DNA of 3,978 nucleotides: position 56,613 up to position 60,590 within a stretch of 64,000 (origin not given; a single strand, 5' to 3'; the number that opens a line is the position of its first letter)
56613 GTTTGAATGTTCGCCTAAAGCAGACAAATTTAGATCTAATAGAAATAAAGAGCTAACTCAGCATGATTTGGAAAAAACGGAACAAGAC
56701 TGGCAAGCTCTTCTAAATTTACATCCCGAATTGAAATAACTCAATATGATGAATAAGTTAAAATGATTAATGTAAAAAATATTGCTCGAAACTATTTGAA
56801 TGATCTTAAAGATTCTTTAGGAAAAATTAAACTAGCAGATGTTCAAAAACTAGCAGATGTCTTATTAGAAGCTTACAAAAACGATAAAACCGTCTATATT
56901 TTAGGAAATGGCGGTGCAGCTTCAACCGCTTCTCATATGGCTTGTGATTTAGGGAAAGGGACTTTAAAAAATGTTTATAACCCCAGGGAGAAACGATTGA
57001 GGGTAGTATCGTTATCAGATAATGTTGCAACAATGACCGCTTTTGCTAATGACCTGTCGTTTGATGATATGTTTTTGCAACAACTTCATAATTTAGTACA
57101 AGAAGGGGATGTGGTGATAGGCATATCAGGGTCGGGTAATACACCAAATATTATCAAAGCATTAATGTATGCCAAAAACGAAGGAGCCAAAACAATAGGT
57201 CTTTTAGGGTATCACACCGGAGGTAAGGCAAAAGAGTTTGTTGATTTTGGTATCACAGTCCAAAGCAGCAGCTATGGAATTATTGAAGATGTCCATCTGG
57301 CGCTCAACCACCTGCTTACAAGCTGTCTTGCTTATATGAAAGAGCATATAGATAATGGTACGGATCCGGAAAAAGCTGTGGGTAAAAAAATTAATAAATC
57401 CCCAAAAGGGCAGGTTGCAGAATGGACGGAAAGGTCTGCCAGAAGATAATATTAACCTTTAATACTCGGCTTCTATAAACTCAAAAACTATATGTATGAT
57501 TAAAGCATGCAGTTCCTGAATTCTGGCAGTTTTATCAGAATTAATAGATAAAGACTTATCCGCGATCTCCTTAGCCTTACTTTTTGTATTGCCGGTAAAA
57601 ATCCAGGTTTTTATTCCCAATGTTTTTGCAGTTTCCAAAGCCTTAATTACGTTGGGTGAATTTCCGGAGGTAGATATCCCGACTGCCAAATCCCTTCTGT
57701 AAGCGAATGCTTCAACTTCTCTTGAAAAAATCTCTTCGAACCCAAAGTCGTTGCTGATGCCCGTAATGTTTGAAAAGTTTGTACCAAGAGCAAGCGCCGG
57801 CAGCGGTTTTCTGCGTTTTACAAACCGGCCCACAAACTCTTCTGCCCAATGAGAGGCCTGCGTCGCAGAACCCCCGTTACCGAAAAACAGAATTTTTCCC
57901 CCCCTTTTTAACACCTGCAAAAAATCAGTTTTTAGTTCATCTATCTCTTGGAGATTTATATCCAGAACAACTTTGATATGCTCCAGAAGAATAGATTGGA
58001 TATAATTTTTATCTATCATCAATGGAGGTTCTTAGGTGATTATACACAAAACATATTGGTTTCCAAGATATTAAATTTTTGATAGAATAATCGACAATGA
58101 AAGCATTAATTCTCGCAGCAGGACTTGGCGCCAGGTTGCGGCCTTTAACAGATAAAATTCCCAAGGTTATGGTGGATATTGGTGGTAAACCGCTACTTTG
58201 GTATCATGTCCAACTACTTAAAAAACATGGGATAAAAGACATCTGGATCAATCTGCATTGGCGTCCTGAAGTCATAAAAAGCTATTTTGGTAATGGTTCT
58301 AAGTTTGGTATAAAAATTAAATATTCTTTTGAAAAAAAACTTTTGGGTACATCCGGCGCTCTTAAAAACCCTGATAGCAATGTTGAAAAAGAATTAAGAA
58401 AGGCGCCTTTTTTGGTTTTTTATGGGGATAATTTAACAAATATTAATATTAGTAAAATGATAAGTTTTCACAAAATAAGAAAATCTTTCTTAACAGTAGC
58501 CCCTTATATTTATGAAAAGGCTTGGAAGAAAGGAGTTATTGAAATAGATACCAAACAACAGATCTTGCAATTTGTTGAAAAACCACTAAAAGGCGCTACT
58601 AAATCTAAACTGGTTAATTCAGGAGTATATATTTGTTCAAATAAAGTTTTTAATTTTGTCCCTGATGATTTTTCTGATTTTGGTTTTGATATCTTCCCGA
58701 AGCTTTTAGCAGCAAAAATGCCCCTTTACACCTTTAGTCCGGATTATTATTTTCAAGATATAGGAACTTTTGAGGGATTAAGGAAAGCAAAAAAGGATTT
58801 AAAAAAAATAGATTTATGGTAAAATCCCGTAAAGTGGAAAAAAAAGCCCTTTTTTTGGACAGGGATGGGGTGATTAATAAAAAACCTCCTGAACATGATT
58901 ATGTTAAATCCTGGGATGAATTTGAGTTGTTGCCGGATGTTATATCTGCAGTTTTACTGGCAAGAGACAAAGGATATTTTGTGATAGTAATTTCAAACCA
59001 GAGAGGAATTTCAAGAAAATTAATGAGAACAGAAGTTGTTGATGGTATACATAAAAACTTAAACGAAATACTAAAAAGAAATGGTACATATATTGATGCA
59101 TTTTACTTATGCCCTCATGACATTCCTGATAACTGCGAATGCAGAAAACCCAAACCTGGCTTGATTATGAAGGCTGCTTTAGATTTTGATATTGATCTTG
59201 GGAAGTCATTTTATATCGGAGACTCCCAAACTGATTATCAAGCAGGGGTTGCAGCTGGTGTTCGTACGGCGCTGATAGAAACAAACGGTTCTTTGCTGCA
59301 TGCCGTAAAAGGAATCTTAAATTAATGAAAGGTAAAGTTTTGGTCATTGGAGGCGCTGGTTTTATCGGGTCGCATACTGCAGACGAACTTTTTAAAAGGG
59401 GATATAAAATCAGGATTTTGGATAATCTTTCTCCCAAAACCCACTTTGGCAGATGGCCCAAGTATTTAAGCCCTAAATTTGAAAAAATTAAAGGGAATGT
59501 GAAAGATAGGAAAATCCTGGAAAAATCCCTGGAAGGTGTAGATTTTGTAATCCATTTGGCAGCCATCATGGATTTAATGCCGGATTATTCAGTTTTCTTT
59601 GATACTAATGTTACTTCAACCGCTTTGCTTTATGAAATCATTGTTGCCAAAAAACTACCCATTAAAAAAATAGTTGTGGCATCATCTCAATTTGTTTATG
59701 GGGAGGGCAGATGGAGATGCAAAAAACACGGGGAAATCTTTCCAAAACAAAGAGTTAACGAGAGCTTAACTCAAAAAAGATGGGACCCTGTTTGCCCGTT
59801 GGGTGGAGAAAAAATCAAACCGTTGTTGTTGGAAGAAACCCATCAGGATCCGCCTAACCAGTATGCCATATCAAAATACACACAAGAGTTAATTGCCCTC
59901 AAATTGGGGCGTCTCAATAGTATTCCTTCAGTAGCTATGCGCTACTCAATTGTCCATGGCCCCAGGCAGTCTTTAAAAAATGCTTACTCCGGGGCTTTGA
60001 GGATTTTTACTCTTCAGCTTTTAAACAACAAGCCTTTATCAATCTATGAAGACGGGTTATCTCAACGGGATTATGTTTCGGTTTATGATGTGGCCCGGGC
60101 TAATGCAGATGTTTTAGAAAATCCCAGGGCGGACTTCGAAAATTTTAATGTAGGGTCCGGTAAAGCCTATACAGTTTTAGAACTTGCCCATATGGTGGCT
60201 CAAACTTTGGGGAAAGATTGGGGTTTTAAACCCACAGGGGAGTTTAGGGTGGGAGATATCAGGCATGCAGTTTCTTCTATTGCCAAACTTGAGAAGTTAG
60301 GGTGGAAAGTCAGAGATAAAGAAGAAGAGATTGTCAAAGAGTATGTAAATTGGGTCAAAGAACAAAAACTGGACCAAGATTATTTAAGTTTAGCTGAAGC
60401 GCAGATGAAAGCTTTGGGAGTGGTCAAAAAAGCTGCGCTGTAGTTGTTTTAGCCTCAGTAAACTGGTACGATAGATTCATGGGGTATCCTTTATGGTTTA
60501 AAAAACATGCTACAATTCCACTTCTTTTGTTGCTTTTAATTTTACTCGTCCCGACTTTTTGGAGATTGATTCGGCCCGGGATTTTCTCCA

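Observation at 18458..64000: Massively expanded GtrB/DPM1-like GT2 + PMT/ArnT-like GT-C module array (>=9 GT39-like paralogs, 2 YfhO-like including a GT2-YfhO fusion) in one 45-kb co-directional block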

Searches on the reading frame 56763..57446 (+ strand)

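Call 5: search_protein_families(library=pfam, proteins=[window:56763-57446:+], max_evalue=0.01)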
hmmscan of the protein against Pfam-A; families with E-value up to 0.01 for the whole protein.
window:56763-57446:+ (228 aa): 2 families
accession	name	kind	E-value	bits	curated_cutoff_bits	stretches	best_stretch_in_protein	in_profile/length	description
PF13580.11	SIS_2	-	7.8e-20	71.8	27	1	11-149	2-138/138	SIS domain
PF01380.27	SIS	-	8.1e-08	32.6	25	1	103-147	42-86/131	SIS domain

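Call 61: search_protein_families(library=ncbifam, proteins=[window:56763-57446:+], max_evalue=0.00001)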
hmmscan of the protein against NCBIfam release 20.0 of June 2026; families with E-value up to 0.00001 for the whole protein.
window:56763-57446:+ (228 aa): 12 families
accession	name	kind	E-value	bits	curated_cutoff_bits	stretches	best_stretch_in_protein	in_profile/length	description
TIGR00441.1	gmhA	equivalog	4.3e-31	108.1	209.45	1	32-188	2-152/154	D-sedoheptulose 7-phosphate isomerase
NF010546.0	PRK13936.1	equivalog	6.8e-26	91.2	276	1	23-188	25-187/197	phosphoheptose isomerase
NF001628.0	PRK00414.1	equivalog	5.8e-24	84.8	265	1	21-187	24-184/192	D-sedoheptulose 7-phosphate isomerase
NF010547.0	PRK13938.1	equivalog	1.1e-20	74.1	320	1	23-186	27-184/196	D-sedoheptulose 7-phosphate isomerase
NF008138.0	PRK10886.1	equivalog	4.9e-15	55.7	352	1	28-179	28-176/196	DnaA initiator-associating protein DiaA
NF003915.0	PRK05441.1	subfamily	1.6e-08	33.9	168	1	112-166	129-182/300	N-acetylmuramic acid 6-phosphate etherase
NF002805.0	PRK02947.1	subfamily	2.2e-08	33.6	135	1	6-148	2-141/247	sugar isomerase domain-containing protein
NF008458.0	PRK11337.1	equivalog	3.9e-08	32.6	378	1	110-153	184-227/293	MurR/RpiR family transcriptional regulator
TIGR00274.1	TIGR00274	equivalog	9.9e-08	31.4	302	1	112-164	124-175/291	N-acetylmuramic acid 6-phosphate etherase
NF009222.0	PRK12570.1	subfamily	2.6e-07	29.8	255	1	112-148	136-172/307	N-acetylmuramic acid 6-phosphate etherase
NF040776.2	AlsR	equivalog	6.4e-06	25.3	400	0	102-148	163-210/279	transcriptional repressor AlsR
TIGR03127.2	RuMP_HxlB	equivalog_domain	8.4e-06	25.8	160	0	112-145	70-103/178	6-phospho-3-hexuloisomerase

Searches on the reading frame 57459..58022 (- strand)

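Call 5: search_protein_families(library=pfam, proteins=[window:57459-58022:-], max_evalue=0.01)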
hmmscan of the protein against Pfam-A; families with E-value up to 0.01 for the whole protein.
window:57459-58022:- (187 aa): 3 families
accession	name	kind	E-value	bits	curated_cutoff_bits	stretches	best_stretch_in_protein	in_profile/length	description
PF13580.11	SIS_2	-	1.5e-19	70.8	27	1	16-143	10-137/138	SIS domain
PF01380.27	SIS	-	1.8e-08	34.7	25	1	76-166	20-110/131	SIS domain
PF00702.32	Hydrolase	-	3e-05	25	26.4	1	117-159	95-136/191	haloacid dehalogenase-like hydrolase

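Call 61: search_protein_families(library=ncbifam, proteins=[window:57459-58022:-], max_evalue=0.00001)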
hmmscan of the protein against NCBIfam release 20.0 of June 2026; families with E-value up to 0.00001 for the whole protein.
window:57459-58022:- (187 aa): 9 families
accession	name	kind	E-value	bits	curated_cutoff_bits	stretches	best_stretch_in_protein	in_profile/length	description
TIGR00441.1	gmhA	equivalog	1.5e-51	174.5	209.45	1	36-184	6-154/154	D-sedoheptulose 7-phosphate isomerase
NF010546.0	PRK13936.1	equivalog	3.5e-43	147.7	276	1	19-185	21-190/197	phosphoheptose isomerase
NF001628.0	PRK00414.1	equivalog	4.3e-41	140.7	265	1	21-186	24-189/192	D-sedoheptulose 7-phosphate isomerase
NF010547.0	PRK13938.1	equivalog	3.3e-31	108.5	320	1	36-184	40-188/196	D-sedoheptulose 7-phosphate isomerase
NF008138.0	PRK10886.1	equivalog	6.1e-26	91.3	352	1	33-184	33-187/196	DnaA initiator-associating protein DiaA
NF003915.0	PRK05441.1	subfamily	1.5e-12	47.2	168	1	11-160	30-182/300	N-acetylmuramic acid 6-phosphate etherase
NF009222.0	PRK12570.1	subfamily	9.2e-09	34.6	255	1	25-159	53-188/307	N-acetylmuramic acid 6-phosphate etherase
TIGR00274.1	TIGR00274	equivalog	4.4e-08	32.5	302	1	109-159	126-176/291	N-acetylmuramic acid 6-phosphate etherase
TIGR03127.2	RuMP_HxlB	equivalog_domain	2.8e-06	27.4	160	0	109-166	72-129/178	6-phospho-3-hexuloisomerase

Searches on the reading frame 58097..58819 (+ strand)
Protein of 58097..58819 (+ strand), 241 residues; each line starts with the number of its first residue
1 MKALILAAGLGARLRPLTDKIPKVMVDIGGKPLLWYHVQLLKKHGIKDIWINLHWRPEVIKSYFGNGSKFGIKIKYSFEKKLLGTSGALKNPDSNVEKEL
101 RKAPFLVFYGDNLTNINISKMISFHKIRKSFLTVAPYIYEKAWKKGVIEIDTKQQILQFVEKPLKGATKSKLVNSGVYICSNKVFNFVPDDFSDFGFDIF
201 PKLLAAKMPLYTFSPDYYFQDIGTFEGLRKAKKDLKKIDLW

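Call 6: search_protein_families(library=pfam, proteins=[window:58097-58819:+], max_evalue=0.01)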
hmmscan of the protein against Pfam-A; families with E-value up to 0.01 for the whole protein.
window:58097-58819:+ (241 aa): 2 families
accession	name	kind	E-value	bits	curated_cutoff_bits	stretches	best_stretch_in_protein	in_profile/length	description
PF00483.29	NTP_transferase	-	2e-43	149.2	21.2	1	2-236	1-243/245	Nucleotidyl transferase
PF12804.13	NTP_transf_3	-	7e-07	30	27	1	3-60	1-52/160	MobA-like NTP transferase domain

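Call 61: search_protein_families(library=ncbifam, proteins=[window:58097-58819:+], max_evalue=0.00001)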
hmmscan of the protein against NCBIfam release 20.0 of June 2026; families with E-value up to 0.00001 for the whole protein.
window:58097-58819:+ (241 aa): 31 families (the best 25 are shown)
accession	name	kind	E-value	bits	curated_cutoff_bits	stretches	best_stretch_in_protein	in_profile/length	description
NF052502.1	man1P_GTase_Rv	exception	2.3e-39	135.2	440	1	2-235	2-230/352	mannose-1-phosphate guanylyltransferase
TIGR03992.1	Arch_glmU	subfamily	1.1e-35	123.2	292.1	1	1-188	1-176/393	bifunctional sugar-1-phosphate nucleotidylyltransferase/acetyltransferase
NF045761.1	NAMPUrTaseMurU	equivalog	4.4e-33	115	250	1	1-133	1-129/226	N-acetylmuramate alpha-1-phosphate uridylyltransferase MurU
NF049965.1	GlMnHpPGnyltfHddC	equivalog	2.5e-32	112.3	300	1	1-226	1-212/221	D-glycero-D-manno-heptose 1-phosphate guanosyltransferase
TIGR02623.1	G1P_cyt_trans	equivalog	3.3e-29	102.1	300.25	1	1-225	1-235/255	glucose-1-phosphate cytidylyltransferase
NF041313.1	UDPGP_AglF_Halo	equivalog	1.1e-28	100.3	400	1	1-186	1-180/234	UTP--glucose-1-phosphate uridylyltransferase AglF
TIGR01208.1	rmlA_long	equivalog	8.3e-28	97.3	320.25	1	2-188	1-182/353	glucose-1-phosphate thymidylyltransferase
NF003670.0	PRK05293.1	equivalog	4.8e-24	85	470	1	3-235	7-258/382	glucose-1-phosphate adenylyltransferase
TIGR02091.1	glgC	equivalog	2.9e-23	82.5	424.9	1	2-235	2-259/364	glucose-1-phosphate adenylyltransferase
NF041173.1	Sug_nt_acttase_Thmprot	equivalog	6.1e-22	78.1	600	1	1-188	1-176/405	bifunctional sugar-1-phosphate nucleotidylyltransferase/acetyltransferase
TIGR01207.1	rmlA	equivalog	2.5e-19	69.5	360.65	1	2-188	1-183/286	glucose-1-phosphate thymidylyltransferase RfbA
TIGR01099.1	galU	equivalog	3.9e-18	66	326.8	1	1-83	2-84/261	UTP--glucose-1-phosphate uridylyltransferase GalU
NF001947.0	PRK00725.1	subfamily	3.9e-15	55.5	470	1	101-237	129-289/426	glucose-1-phosphate adenylyltransferase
NF002772.0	PRK02862.1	equivalog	9.1e-15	54.3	537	1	84-235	99-272/429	glucose-1-phosphate adenylyltransferase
NF012024.0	PRK15480.1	equivalog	2e-14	53.4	588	1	2-186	5-185/292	glucose-1-phosphate thymidylyltransferase RfbA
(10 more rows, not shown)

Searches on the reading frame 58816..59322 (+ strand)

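Call 6: search_protein_families(library=pfam, proteins=[window:58816-59322:+], max_evalue=0.01)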
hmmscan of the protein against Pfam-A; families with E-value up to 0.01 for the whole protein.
window:58816-59322:+ (169 aa): 4 families
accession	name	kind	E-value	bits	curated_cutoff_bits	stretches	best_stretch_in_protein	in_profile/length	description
PF08645.17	PNK3P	-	3.4e-10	40.3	22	1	14-138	5-127/161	Polynucleotide kinase 3 phosphatase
PF13242.12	Hydrolase_like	-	1.7e-09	37.8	22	1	109-157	2-51/75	HAD-hyrolase-like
PF13419.12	HAD_2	-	9.5e-08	32.8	23.8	1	105-153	129-177/178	Haloacid dehalogenase-like hydrolase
PF00702.32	Hydrolase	-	7.2e-07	30.2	26.4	1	15-148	76-191/191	haloacid dehalogenase-like hydrolase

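Call 61: search_protein_families(library=ncbifam, proteins=[window:58816-59322:+], max_evalue=0.00001)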
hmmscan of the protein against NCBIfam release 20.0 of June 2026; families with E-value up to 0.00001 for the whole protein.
window:58816-59322:+ (169 aa): 10 families
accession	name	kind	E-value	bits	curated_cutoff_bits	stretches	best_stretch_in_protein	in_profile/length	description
NF006506.0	PRK08942.1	equivalog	6.5e-45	152.9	178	1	9-157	3-150/182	D-glycero-beta-D-manno-heptose 1,7-bisphosphate 7-phosphatase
TIGR01656.1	Histidinol-ppas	subfamily_domain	2.1e-43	147.8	84.15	1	10-154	1-146/149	histidinol-phosphate phosphatase domain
NF050049.1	HBPPhtaseGmhB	domain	4.4e-33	114.5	250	1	8-154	2-143/171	D-glycero-alpha-D-manno-heptose-1,7-bisphosphate 7-phosphatase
TIGR00213.1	GmhB_yaeD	subfamily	8.5e-33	113.5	149.6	1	10-158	2-153/176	D-glycero-beta-D-manno-heptose 1,7-bisphosphate 7-phosphatase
TIGR01662.1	HAD-SF-IIIA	subfamily_domain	2.4e-32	111.9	44.6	1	10-155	1-139/141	HAD-IIIA family hydrolase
NF003937.0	PRK05446.1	equivalog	1e-26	93.8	443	1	8-155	2-149/355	bifunctional histidinol-phosphatase/imidazoleglycerol-phosphate dehydratase HisB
TIGR01261.1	hisB_Nterm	equivalog_domain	5.4e-26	91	140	1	10-150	2-142/161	histidinol-phosphatase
NF005264.0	PRK06769.1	equivalog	1.9e-22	79.9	217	1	8-157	3-139/175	HAD-IIIA family hydrolase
TIGR01664.1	DNA-3'-Pase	equivalog_domain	9.7e-07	28.9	107.65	1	10-138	14-137/167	DNA 3'-phosphatase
TIGR01449.2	PGP_bact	equivalog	2.4e-06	27.2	180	1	105-155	135-185/213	phosphoglycolate phosphatase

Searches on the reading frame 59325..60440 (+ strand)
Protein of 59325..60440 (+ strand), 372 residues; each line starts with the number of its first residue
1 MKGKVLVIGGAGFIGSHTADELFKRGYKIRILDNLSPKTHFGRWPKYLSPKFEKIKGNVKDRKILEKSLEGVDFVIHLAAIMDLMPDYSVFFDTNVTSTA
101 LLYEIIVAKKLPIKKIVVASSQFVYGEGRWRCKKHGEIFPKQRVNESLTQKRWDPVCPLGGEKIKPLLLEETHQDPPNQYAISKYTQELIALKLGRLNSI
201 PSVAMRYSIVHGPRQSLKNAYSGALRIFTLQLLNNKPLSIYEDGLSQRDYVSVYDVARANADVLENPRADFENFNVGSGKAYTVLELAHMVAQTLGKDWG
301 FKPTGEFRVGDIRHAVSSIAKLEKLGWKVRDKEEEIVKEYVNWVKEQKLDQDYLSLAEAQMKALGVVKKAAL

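Call 6: search_protein_families(library=pfam, proteins=[window:59325-60440:+], max_evalue=0.01)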
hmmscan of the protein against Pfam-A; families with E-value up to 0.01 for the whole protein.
window:59325-60440:+ (372 aa): 9 families
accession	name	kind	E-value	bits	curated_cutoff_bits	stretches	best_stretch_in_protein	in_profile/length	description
PF01370.27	Epimerase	-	4e-35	121.8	20.9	2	5-128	1-122/240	NAD dependent epimerase/dehydratase family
PF16363.11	GDP_Man_Dehyd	-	1.6e-28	100.6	27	2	6-127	1-135/332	GDP-mannose 4,6 dehydratase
PF07993.18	NAD_binding_4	-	7.5e-14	51.9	20.1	1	66-219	83-210/258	Male sterility protein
PF01073.25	3Beta_HSD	-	2.8e-12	46.7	22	1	6-127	1-122/280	3-beta hydroxysteroid dehydrogenase/isomerase family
PF05368.20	NmrA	-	1.5e-06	28.4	27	1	1-80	1-78/298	NmrA-like family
PF02719.21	Polysacc_synt_2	-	1.7e-05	24.6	20.2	1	5-121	1-128/293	Polysaccharide biosynthesis protein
PF13460.12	NAD_binding_10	-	6.1e-05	23.4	27.2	1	9-137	1-119/184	NAD(P)H-binding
PF03435.24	Sacchrp_dh_NADP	-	7.5e-05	23.5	25.1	1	5-80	1-77/129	Saccharopine dehydrogenase NADP binding domain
PF00106.31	adh_short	-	0.0095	15.9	26.6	0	5-72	3-71/195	short chain dehydrogenase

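Call 61: search_protein_families(library=ncbifam, proteins=[window:59325-60440:+], max_evalue=0.00001)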
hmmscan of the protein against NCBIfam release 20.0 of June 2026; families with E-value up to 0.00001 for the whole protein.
window:59325-60440:+ (372 aa): 20 families
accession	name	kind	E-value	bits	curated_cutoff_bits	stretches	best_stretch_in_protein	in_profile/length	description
TIGR01179.1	galE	equivalog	2.9e-34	118.4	262.3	2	4-128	1-128/332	UDP-glucose 4-epimerase GalE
TIGR02197.1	heptose_epim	equivalog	3.2e-27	95.5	274.6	2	170-346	128-315/316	ADP-glyceromanno-heptose 6-epimerase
TIGR01181.1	dTDP_gluc_dehyt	equivalog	4.5e-27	95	365.1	2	169-347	140-314/321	dTDP-glucose 4,6-dehydratase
TIGR04180.1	EDH_00030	hypoth_equivalog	2e-24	86.2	475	1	5-129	1-129/297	NAD-dependent 4,6-dehydratase LegB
NF007956.0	PRK10675.1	subfamily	1.6e-19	70.2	394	1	4-127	2-130/338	UDP-glucose 4-epimerase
NF011728.1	PRK15181.1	equivalog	1.6e-16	60.3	760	1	169-325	154-317/348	Vi polysaccharide biosynthesis UDP-N-acetylglucosaminuronic acid C-4 epimerase TviC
TIGR03466.1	HpnA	hypoth_equivalog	6.2e-16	58.2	367.65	1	4-124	2-116/327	hopanoid-associated sugar epimerase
NF008360.0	PRK11150.1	equivalog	2.4e-10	40.1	452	1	163-297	123-256/310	ADP-glyceromanno-heptose 6-epimerase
NF042422.1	oxyalk_red_OleD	equivalog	5.8e-10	39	580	1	4-124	2-113/329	2-alkyl-3-oxoalkanoate reductase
NF007490.0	PRK10084.1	subfamily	9.7e-10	37.9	649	1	4-345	2-335/361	dTDP-glucose 4,6-dehydratase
NF043036.1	ErythonDh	equivalog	1e-09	38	325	1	4-127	2-131/321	D-erythronate dehydrogenase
NF047922.1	GDPFucSynFcl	equivalog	3.2e-09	36.7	500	1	230-347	189-305/308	GDP-L-fucose synthase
NF007582.0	PRK10217.1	equivalog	1.9e-08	33.8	698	0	169-306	149-281/355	dTDP-glucose 4,6-dehydratase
NF052578.1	StrlDmthSdmBMthl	equivalog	3.6e-08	33.5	600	1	5-122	3-114/328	sterol demethylase protein SdmB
NF041293.1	G6PDh_Azf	equivalog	5.6e-08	32.5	400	1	1-126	1-120/252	NAD-dependent glucose-6-phosphate dehydrogenase Azf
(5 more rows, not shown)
